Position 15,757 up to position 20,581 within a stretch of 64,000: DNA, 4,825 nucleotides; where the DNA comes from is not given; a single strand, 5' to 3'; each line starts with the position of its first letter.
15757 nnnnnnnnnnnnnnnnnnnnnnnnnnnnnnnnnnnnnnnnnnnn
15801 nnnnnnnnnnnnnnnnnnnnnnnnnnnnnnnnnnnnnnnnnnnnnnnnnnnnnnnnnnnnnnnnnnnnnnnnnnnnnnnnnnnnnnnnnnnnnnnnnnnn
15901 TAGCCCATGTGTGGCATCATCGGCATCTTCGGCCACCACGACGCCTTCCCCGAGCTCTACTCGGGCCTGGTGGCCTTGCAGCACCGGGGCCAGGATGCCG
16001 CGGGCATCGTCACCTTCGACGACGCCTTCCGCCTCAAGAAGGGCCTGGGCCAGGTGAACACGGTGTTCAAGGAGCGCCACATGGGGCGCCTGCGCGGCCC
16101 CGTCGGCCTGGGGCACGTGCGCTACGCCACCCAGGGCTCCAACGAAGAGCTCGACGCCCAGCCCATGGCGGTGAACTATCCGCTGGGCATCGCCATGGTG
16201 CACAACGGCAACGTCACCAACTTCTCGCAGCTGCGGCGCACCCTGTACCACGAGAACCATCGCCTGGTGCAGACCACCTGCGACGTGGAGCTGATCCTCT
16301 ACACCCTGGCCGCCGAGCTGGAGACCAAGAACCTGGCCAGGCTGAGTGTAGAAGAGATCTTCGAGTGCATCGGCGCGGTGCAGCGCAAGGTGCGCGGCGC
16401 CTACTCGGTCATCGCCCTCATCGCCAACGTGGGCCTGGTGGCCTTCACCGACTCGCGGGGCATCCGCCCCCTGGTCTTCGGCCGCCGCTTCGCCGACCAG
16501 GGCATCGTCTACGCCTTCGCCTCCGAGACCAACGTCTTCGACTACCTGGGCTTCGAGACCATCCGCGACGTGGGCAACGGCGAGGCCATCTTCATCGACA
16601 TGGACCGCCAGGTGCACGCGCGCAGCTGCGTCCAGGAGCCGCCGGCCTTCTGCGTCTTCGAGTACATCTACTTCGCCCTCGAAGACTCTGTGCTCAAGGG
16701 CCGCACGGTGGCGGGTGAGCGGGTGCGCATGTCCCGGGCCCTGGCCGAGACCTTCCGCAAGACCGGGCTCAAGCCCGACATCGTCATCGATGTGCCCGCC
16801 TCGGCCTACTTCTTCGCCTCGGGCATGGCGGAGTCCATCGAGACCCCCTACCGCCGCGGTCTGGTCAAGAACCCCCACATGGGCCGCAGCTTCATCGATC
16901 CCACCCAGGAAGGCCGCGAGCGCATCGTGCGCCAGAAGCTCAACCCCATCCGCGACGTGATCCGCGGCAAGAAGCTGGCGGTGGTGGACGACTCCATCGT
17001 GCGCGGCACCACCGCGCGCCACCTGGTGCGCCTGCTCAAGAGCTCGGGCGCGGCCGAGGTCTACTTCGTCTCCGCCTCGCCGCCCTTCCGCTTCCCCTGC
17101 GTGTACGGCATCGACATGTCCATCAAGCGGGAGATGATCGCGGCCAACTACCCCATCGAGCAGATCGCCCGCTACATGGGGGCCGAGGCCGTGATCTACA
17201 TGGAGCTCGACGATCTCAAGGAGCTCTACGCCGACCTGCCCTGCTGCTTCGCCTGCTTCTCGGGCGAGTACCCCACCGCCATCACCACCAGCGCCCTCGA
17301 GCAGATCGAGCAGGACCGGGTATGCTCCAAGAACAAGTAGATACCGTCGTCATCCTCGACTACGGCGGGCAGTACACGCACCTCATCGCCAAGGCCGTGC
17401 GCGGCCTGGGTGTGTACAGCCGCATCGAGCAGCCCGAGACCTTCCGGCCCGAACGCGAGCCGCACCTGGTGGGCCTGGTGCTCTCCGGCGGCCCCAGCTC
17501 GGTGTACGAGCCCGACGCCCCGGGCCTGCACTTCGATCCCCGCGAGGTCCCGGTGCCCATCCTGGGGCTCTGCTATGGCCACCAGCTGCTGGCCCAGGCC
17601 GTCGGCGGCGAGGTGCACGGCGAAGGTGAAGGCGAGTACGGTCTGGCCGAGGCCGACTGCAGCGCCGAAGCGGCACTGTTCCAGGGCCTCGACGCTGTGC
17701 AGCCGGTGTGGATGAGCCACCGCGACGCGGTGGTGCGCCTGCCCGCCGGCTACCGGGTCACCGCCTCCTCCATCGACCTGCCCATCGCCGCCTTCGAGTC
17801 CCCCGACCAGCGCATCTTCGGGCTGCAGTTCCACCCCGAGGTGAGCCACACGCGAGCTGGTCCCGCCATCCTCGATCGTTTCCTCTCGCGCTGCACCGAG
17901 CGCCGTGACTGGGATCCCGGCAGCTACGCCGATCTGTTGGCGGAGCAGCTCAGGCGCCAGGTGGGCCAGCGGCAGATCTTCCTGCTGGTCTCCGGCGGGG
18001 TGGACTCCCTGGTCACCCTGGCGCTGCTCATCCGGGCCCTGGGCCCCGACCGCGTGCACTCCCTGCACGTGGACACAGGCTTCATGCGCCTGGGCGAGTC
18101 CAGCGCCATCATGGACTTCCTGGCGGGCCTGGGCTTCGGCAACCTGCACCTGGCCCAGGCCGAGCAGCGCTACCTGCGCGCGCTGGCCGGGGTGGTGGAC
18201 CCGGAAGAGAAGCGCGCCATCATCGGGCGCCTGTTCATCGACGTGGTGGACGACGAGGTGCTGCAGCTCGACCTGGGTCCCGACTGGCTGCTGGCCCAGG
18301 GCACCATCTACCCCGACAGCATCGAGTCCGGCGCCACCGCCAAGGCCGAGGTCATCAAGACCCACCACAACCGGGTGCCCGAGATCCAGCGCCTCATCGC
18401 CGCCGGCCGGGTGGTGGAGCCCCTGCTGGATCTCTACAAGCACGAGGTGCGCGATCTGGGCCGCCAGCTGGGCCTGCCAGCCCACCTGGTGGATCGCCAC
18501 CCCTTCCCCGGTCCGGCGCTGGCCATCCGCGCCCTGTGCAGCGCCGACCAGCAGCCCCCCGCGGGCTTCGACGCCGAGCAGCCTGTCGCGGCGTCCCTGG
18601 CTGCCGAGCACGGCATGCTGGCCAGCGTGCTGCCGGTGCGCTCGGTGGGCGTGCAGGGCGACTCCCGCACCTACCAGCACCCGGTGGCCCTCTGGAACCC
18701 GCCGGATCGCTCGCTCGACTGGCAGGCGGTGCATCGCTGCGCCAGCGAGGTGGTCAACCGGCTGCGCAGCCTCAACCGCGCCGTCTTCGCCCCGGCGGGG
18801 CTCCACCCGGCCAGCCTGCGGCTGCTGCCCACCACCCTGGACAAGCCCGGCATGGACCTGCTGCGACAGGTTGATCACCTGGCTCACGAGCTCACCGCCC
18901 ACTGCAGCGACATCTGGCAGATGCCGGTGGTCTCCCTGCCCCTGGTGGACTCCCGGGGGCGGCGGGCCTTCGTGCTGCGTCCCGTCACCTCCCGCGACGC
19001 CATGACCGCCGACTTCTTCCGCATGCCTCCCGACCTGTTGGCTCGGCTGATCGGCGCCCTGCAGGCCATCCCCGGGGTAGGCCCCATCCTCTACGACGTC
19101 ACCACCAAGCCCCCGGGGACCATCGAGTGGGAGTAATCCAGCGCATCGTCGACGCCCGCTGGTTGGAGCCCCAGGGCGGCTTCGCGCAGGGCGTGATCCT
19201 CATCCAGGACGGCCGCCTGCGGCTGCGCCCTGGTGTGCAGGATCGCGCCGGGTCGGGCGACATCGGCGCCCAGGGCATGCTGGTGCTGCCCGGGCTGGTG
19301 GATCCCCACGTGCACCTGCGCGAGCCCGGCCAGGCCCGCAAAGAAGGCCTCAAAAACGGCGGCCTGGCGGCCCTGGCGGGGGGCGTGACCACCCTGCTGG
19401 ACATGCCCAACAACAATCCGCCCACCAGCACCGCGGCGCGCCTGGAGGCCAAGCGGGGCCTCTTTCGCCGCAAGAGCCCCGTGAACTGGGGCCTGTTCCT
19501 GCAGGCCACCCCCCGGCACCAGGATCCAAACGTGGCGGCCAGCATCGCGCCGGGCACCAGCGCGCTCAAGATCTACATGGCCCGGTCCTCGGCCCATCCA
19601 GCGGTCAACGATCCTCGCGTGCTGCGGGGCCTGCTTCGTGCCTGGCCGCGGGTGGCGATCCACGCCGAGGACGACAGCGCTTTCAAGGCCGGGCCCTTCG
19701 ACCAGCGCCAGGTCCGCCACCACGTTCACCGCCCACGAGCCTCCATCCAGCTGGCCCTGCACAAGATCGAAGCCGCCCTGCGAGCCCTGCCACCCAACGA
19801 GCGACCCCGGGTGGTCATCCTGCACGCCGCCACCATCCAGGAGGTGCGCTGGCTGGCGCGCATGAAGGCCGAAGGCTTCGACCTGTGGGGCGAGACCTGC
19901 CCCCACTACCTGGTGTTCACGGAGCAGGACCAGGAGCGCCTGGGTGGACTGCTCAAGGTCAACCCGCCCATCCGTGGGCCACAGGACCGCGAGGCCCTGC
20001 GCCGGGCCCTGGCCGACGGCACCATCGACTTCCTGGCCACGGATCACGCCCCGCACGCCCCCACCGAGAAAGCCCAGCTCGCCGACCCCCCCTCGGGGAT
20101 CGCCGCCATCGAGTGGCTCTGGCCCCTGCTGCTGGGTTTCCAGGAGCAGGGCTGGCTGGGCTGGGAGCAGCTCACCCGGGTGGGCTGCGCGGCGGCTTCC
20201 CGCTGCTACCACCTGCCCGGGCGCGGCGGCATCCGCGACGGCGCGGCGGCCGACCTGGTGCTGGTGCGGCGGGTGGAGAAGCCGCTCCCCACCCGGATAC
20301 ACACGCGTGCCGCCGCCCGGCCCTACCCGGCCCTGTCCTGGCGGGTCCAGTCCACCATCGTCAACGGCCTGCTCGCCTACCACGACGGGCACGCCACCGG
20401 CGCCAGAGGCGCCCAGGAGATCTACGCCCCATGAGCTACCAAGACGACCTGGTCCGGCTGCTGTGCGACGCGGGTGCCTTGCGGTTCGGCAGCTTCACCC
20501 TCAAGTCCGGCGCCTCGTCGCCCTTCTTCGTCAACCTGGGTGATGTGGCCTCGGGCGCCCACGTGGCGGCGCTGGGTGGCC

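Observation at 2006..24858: Nineteen purine, GMP/AMP-branch and pyrimidine biosynthesis genes in one translationally coupled block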

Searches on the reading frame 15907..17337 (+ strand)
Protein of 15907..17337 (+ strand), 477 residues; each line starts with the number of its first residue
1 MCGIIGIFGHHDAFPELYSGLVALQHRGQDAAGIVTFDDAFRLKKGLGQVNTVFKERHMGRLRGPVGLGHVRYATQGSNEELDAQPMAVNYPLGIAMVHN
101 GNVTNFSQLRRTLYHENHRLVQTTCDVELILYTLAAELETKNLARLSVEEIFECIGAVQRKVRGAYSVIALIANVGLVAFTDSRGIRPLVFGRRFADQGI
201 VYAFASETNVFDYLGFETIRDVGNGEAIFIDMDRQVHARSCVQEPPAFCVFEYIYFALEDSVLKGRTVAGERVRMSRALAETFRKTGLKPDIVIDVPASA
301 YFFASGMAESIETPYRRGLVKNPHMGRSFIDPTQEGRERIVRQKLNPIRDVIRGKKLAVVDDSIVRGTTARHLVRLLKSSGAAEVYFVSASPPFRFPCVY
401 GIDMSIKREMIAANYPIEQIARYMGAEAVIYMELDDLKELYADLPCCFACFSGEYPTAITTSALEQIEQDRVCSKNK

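Call 8: search_protein_families(library=pfam, proteins=[window:15907-17337:+])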
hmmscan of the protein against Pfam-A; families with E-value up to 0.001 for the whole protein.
window:15907-17337:+ (477 aa): 4 families
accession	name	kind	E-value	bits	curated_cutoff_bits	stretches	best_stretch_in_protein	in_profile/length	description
PF13522.11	GATase_6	-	1.3e-15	58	27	1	63-204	9-129/130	Glutamine amidotransferase domain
PF13537.11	GATase_7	-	7.9e-11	42.5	25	1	78-210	7-120/123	Glutamine amidotransferase domain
PF00156.33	Pribosyltran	-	3.9e-05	23.5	26.3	1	277-387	17-120/158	Phosphoribosyl transferase domain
PF13230.11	GATase_4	-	0.00033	20.1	23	1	68-183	75-188/272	Glutamine amidotransferases class-II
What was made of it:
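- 15907..17340 (+): purF, amidophosphoribosyltransferase. Pfam GATase_6, GATase_7 and Pribosyltran (call 8).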

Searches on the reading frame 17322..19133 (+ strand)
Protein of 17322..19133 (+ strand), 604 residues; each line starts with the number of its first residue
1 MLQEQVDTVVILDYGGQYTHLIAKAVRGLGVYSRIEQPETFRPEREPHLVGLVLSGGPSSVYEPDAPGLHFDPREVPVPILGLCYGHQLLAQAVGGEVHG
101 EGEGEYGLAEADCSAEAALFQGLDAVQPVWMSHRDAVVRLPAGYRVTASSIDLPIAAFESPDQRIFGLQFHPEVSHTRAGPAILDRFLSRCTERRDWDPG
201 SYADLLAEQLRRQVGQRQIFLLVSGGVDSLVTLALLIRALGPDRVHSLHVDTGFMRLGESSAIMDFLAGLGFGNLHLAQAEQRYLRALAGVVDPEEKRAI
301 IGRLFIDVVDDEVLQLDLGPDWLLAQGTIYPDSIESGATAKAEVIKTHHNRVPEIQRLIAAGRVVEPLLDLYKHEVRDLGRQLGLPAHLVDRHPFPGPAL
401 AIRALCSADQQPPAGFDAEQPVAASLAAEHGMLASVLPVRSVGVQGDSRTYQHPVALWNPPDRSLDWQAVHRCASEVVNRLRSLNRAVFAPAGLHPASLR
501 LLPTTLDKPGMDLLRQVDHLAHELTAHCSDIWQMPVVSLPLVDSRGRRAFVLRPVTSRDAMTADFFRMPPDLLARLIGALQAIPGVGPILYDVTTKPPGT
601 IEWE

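Call 8: search_protein_families(library=pfam, proteins=[window:17322-19133:+])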
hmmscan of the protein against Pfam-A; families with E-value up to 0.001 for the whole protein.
window:17322-19133:+ (604 aa): 4 families
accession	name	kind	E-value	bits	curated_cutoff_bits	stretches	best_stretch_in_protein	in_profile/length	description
PF00117.34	GATase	-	3.8e-36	125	22.8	1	10-189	1-188/190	Glutamine amidotransferase class-I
PF00958.27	GMP_synt_C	-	6.5e-21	74.6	27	2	549-603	37-92/92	GMP synthase C terminal domain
PF07722.19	Peptidase_C26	-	9.2e-10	39.1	20.5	1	78-173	106-219/219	Peptidase C26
PF02540.23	NAD_synthase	-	2.3e-06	27.4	21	0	213-250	15-52/242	NAD synthase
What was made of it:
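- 17322..19136 (+): guaA, GMP synthase, a long 604-aa form. Pfam GATase plus GMP_synt_C (call 8).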

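Call 16: find_related_loci(query=window:17322-19133:+, collection=genome_contigs, flank=10000)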
Query window:17322-19133:+ (604 aa) in genome_contigs; peptide patterns used: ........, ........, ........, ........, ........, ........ (x = any residue, [..] = any of these).
160 stretches matched a pattern; 86 encode a relative of the query (tblastn E <= 1e-3); the best 80 are kept; 80 distinct loci.
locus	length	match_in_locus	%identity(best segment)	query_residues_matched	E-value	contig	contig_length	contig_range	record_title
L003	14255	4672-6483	77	1-604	0e+0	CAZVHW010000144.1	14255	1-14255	MAG TPA_asm: uncultured Enterobacterales bacterium isolate SRP308112_co1_406 genome assembly, contig: NODE_7473_length_1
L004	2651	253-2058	75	1-604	0e+0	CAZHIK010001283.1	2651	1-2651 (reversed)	MAG TPA_asm: uncultured Enterobacterales bacterium isolate SRP167671_co1_110 genome assembly, contig: NODE_46911_length_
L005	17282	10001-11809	76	1-604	0e+0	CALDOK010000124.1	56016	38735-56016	MAG TPA_asm: uncultured proteobacterium isolate ERR2206791_bin.36_CONCOCT_v1.1_MAG genome assembly, contig: ERZ890953.75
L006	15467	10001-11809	75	1-604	0e+0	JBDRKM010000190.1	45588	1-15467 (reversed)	MAG: Pseudomonadota bacterium isolate MEGAHIT-group-1.708 k141_11805927, whole genome shotgun sequence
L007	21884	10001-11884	72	1-604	0e+0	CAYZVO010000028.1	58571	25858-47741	MAG TPA_asm: uncultured Enterobacterales bacterium isolate binchicken_co141_545 genome assembly, contig: NODE_2175_lengt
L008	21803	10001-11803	56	2-604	0e+0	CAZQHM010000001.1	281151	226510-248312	MAG TPA_asm: uncultured Myxococcales bacterium isolate binchicken_co273_174 genome assembly, contig: NODE_22_length_2811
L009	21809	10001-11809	56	1-604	0e+0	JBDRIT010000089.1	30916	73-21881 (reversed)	MAG: Pseudomonadota bacterium isolate MEGAHIT-group-1.599 k141_11674001, whole genome shotgun sequence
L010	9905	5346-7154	52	1-604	0e+0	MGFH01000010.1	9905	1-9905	MAG: Candidatus Wallbacteria bacterium GWC2_49_35 gwc2_scaffold_10820, whole genome shotgun sequence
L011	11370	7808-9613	54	1-604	0e+0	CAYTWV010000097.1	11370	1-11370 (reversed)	MAG TPA_asm: uncultured Myxococcales bacterium isolate SRP272421_co4_371 genome assembly, contig: NODE_17267_length_1137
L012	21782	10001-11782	54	8-604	0e+0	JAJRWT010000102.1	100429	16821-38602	MAG: Myxococcota bacterium isolate Dive96_bin2.54 k141_4720550, whole genome shotgun sequence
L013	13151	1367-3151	54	8-604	0e+0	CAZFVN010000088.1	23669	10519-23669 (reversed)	MAG TPA_asm: uncultured Myxococcales bacterium isolate SRP077602_co5_559 genome assembly, contig: NODE_10632_length_2366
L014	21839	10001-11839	54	7-604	0e+0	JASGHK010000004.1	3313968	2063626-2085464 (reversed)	MAG: Myxococcales bacterium isolate 5N171 JMF-2111-06-0005.ont.bin.171_3, whole genome shotgun sequence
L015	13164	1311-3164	53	1-604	0e+0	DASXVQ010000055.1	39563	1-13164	MAG TPA_asm: Myxococcales bacterium isolate SMAG_U4749 k141_126812, whole genome shotgun sequence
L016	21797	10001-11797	54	6-604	0e+0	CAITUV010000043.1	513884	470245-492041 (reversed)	MAG: uncultured Myxococcales bacterium isolate LaPlata_bin-3248 genome assembly, contig: bin-3248:43/88, whole genome sh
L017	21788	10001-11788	54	6-604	0e+0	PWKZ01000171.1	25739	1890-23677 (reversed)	MAG: Bradymonadales bacterium isolate CSSed10_215 CS-Sed10-C2883, whole genome shotgun sequence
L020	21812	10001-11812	65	1-604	0e+0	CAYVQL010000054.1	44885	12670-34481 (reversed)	MAG TPA_asm: uncultured Enterobacterales bacterium isolate SRP077602_co7_23 genome assembly, contig: NODE_3746_length_44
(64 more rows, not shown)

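Call 35: search_protein_families(library=ncbifam, proteins=[window:17322-19133:+], max_evalue=0.00001)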
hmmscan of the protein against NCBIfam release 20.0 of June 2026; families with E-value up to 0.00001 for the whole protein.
window:17322-19133:+ (604 aa): 27 families (the best 25 are shown)
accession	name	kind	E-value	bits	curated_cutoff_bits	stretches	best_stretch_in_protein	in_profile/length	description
NF000848.1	PRK00074.1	equivalog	1.4e-142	475.9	400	2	9-493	1-503/512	glutamine-hydrolyzing GMP synthase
TIGR00884.1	guaA_Cterm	equivalog_domain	7.3e-76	255.4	338.75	2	207-497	7-305/310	glutamine-hydrolyzing GMP synthase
TIGR00888.1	guaA_Nterm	equivalog_domain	2.3e-55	186.9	172.15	1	9-190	1-183/188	glutamine-hydrolyzing GMP synthase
NF001975.0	PRK00758.1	equivalog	1.6e-44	151.8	198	1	8-193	3-184/185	GMP synthase subunit A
NF006562.0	PRK09065.1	equivalog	6.4e-21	75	205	1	76-180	89-196/242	glutamine amidotransferase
NF011201.0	PRK14607.1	equivalog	3e-14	52.6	670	1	77-196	73-194/534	bifunctional anthranilate synthase component II/anthranilate phosphoribosyltransferase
NF010587.0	PRK13980.1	equivalog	3e-12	46.3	255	0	207-251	19-66/267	NAD+ synthase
NF007073.0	PRK09522.1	equivalog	8.2e-12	44.8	738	1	76-194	76-193/531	bifunctional anthranilate synthase glutamate amidotransferase component TrpG/anthranilate phosphoribosyltransferase TrpD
NF004212.0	PRK05665.1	equivalog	1.1e-11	45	309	1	80-177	94-191/241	amidotransferase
NF005072.0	PRK06490.1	equivalog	1.1e-11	44.1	339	1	48-191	58-199/251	glutamine amidotransferase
NF005458.0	PRK07053.1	equivalog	2e-11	43.7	250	1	53-178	52-184/234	glutamine amidotransferase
NF005743.0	PRK07567.1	equivalog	2.1e-11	43.5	264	1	76-175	92-193/245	glutamine amidotransferase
NF010081.0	PRK13566.1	equivalog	3.3e-11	42.2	645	1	7-192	529-721/729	anthranilate synthase component I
NF002048.0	PRK00876.1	subfamily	5.8e-11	41.8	313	1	204-249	25-70/330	NAD(+) synthase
NF005849.0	PRK07765.1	equivalog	8.7e-11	41.5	308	1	50-196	48-197/219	aminodeoxychorismate/anthranilate synthase component II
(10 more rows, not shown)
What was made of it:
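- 17322..19136 (+): NF000848 scores 476 bits, above its cut-off (call 35).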

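Call 62: search_protein_families(library=pfam, proteins=[L007:18436-19419:+, L007:19413-20153:+, L020:18258-19562:+, L014:18620-19594:+, L009:17670-19805:+, L009:19895-20956:+, L009:20941-21741:+, L016:17657-20569:+, L003:12237-13124:-, L017:17617-20535:-], max_evalue=0.001)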
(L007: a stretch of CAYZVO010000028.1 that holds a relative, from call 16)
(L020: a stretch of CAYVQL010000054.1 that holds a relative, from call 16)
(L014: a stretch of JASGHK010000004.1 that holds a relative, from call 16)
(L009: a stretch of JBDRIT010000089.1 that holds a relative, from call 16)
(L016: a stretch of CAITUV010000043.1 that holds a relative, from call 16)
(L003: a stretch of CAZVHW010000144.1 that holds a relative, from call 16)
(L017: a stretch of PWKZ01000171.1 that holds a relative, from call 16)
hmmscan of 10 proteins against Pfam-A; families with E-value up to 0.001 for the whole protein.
L007:18436-19419:+ (328 aa): 1 family
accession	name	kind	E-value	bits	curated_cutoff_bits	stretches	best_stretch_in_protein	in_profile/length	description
PF11617.13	Cu-binding_MopE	-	1.9e-30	105.2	27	3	228-257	1-30/30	Putative metal-binding motif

L007:19413-20153:+ (247 aa): 1 family
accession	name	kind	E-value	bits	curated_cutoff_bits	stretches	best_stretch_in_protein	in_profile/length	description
PF11617.13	Cu-binding_MopE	-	5.1e-16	59.1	27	2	218-247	1-29/30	Putative metal-binding motif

L020:18258-19562:+ (435 aa): 1 family
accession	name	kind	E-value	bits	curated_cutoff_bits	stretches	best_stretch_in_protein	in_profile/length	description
PF00144.29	Beta-lactamase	-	2.3e-31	109.6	27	1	175-421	51-319/329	Beta-lactamase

L014:18620-19594:+ (325 aa): 2 families
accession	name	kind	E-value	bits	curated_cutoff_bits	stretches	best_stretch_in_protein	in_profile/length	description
PF12146.15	Hydrolase_4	-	0.00017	21.4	27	1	182-244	70-133/239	Serine aminopeptidase, S33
PF12697.13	Abhydrolase_6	-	0.00018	22.7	26.3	1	123-305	1-164/217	Alpha/beta hydrolase family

L009:17670-19805:+ (712 aa): 1 family
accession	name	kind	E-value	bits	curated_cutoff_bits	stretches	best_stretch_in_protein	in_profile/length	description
PF00990.26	GGDEF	-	2.5e-44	151.3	23.8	1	548-706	2-161/161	Diguanylate cyclase, GGDEF domain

L009:19895-20956:+ (354 aa): 0 families

L009:20941-21741:+ (267 aa): 0 families

L016:17657-20569:+ (971 aa): 0 families

L003:12237-13124:- (296 aa): 1 family
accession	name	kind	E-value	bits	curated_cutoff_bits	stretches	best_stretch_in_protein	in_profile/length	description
PF02517.21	Rce1-like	-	4.4e-12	46.6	22.4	1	191-285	5-92/93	Type II CAAX prenyl endopeptidase Rce1-like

L017:17617-20535:- (973 aa): 1 family
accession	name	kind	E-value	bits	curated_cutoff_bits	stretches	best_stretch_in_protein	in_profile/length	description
PF07603.17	Lcl_C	-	3.3e-11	43.9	34.9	1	599-679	26-117/117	Lcl C-terminal domain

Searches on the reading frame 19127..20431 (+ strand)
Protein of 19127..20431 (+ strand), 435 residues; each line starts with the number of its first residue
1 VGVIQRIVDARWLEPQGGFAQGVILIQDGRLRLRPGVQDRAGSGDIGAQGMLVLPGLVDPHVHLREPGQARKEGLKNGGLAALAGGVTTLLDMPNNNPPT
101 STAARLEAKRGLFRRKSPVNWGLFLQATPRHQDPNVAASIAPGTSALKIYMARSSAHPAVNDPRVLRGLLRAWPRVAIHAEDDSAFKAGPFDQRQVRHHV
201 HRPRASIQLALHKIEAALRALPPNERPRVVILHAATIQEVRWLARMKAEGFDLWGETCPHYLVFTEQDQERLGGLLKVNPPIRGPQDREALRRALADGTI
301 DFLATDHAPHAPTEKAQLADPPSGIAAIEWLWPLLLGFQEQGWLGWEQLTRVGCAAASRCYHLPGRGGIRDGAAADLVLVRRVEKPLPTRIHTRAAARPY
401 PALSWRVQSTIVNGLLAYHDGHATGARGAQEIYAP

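Call 8: search_protein_families(library=pfam, proteins=[window:19127-20431:+])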
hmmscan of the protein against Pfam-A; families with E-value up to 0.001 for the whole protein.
window:19127-20431:+ (435 aa): 2 families
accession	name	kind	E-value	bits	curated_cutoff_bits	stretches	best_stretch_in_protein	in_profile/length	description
PF01979.26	Amidohydro_1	-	3.5e-17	63.1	25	2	52-111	1-73/345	Amidohydrolase family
PF07969.17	Amidohydro_3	-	3.9e-07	30.4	29.7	0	48-74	5-30/472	Amidohydrolase family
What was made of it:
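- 19127..20434 (+): pyrC, dihydroorotase (GTG start). Pfam Amidohydro_1 (call 8).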

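Call 35: search_protein_families(library=ncbifam, proteins=[window:19127-20431:+], max_evalue=0.00001)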
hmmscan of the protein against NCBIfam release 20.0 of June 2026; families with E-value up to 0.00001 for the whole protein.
window:19127-20431:+ (435 aa): 30 families (the best 25 are shown)
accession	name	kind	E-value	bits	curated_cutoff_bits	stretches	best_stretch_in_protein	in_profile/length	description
NF005751.0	PRK07575.1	equivalog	1.7e-75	254.2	529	1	7-431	7-434/440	dihydroorotase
NF006688.0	PRK09236.1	equivalog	1.5e-70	238.2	535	1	18-431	16-439/444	dihydroorotase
NF002668.0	PRK02382.1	equivalog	7.5e-65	219.3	452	1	25-429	17-422/436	dihydroorotase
NF006559.0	PRK09060.1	equivalog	4.3e-64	216.4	482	1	16-424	17-428/444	dihydroorotase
TIGR00857.1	pyrC_multi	subfamily_domain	1.1e-63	215.7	279.05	1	46-420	30-411/412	dihydroorotase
NF004839.0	PRK06189.1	equivalog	4.5e-59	200.2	631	1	19-425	18-438/451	allantoinase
TIGR03178.1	allantoinase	equivalog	4e-58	197.3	357.85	1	23-426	19-433/441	allantoinase AllB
NF006841.0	PRK09357.2-2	equivalog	5.2e-49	167.1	640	1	40-418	34-417/421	dihydroorotase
NF006837.0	PRK09357.1-2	equivalog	2.7e-47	161.3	575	2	228-422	227-426/428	dihydroorotase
NF006836.0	PRK09357.1-1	equivalog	1.5e-45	155.8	538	2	227-423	226-429/432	dihydroorotase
NF001541.2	PRK00369.1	equivalog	2.7e-45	154.6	310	1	48-429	39-394/400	dihydroorotase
NF006839.0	PRK09357.1-4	equivalog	4.7e-43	147.4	576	2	176-419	174-421/422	dihydroorotase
NF003271.0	PRK04250.1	equivalog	7.5e-43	146.7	405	1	19-424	16-394/407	dihydroorotase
NF006844.0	PRK09357.2-5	equivalog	1e-40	140.1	701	2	229-387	228-385/422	dihydroorotase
NF058538.1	ergo_util_ErtD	equivalog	1.6e-40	139.3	600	1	8-431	5-442/446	hydantoin-5-propionate amidohydrolase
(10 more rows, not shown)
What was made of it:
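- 19127..20434 (+): The best NCBIfam matches are dihydroorotases, but below their cut-offs (call 35).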
